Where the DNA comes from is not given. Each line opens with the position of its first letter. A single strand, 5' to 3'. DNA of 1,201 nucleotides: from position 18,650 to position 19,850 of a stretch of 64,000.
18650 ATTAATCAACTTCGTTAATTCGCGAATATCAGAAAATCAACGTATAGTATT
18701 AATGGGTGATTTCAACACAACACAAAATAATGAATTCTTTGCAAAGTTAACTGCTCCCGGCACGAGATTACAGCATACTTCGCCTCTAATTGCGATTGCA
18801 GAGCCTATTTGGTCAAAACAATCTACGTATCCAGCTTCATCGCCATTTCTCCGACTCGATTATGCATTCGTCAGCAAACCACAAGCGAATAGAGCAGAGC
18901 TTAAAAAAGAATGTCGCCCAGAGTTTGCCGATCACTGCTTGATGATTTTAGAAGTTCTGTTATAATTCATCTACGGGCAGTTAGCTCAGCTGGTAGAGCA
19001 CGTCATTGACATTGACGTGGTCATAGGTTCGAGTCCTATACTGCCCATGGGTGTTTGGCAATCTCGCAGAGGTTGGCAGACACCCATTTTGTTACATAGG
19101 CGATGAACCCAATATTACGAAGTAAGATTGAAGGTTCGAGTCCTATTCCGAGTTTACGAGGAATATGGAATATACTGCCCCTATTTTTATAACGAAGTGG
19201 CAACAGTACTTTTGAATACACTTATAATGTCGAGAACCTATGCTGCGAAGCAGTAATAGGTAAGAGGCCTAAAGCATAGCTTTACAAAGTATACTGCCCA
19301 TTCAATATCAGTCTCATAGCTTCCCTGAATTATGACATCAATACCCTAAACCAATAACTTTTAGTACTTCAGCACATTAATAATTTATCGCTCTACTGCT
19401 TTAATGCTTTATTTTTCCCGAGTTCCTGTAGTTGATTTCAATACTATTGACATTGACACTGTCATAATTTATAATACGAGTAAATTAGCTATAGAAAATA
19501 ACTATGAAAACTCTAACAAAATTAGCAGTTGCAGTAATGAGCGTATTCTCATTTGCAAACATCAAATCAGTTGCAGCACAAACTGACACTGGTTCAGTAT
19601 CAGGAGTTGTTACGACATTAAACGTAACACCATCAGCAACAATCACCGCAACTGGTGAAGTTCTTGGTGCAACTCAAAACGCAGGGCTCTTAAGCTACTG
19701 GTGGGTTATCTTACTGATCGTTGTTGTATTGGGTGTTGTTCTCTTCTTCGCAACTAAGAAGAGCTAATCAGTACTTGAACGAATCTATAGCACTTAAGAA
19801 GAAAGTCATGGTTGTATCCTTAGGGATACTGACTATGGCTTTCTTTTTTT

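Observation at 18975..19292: tRNA-Val followed by two further partial copies of its own 3' end, a footprint of serial site-specific integration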

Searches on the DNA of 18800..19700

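Call 66: search_rna_families(source=window, start=18800, end=19700, threshold=evalue, max_evalue=10, show_alignments=3)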
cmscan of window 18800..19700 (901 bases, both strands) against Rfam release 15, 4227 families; matches with E-value up to 10: 4.
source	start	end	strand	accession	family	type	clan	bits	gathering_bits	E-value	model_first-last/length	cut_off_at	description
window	18975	19047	+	RF00005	tRNA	Gene; tRNA;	CL00001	71.3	29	1.9e-15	1-71/71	no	tRNA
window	18975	19048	-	RF04354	Plastid-ycf2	Cis-reg;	-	18.1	65.7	0.89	1-75/75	no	Plastid-ycf2 5UTR RNA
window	19469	19498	+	RF01501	Afu_199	Gene; snRNA; snoRNA; CD-box;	-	14.9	45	7.5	1-77/77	no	A. fimigatus snoRNA Afu_199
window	19030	19095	+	RF00664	mir-223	Gene; miRNA;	-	13.7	57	3.3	1-106/106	no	mir-223 microRNA precursor family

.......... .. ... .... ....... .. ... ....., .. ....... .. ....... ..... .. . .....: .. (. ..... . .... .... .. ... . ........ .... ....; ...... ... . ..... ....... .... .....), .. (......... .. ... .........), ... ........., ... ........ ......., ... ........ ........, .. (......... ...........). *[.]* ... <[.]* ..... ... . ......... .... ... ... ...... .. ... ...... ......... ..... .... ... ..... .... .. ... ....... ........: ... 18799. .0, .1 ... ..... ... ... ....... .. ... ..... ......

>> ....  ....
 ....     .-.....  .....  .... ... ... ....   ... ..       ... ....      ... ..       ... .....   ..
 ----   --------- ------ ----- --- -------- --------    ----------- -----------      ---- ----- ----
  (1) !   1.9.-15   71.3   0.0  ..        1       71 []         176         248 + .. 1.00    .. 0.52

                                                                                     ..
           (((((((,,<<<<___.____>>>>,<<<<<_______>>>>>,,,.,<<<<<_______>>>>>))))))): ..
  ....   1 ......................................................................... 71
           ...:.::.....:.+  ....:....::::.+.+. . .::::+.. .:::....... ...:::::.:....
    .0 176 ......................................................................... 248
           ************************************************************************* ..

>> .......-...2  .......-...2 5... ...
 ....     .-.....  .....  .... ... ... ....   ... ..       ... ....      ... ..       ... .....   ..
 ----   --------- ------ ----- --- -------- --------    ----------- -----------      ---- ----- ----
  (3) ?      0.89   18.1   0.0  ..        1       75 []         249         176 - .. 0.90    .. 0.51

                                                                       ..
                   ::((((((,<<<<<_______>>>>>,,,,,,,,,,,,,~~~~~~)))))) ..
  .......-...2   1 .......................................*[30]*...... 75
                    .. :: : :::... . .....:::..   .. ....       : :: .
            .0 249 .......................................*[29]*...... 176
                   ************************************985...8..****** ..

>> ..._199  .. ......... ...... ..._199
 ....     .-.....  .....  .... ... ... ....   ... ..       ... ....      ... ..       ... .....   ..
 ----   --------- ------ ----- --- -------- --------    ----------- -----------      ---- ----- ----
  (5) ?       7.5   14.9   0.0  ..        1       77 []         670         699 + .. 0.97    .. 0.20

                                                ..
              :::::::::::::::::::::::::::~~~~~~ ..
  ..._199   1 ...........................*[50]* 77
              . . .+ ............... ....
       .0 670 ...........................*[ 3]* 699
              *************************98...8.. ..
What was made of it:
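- On tyrT-type tandem repeats derived from tRNA gene duplication: There is no Rfam family match (call 66).
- There is no Rfam match (call 66).
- Tried and rejected: Rfam at E<=10 finds only the tRNA (call 66).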
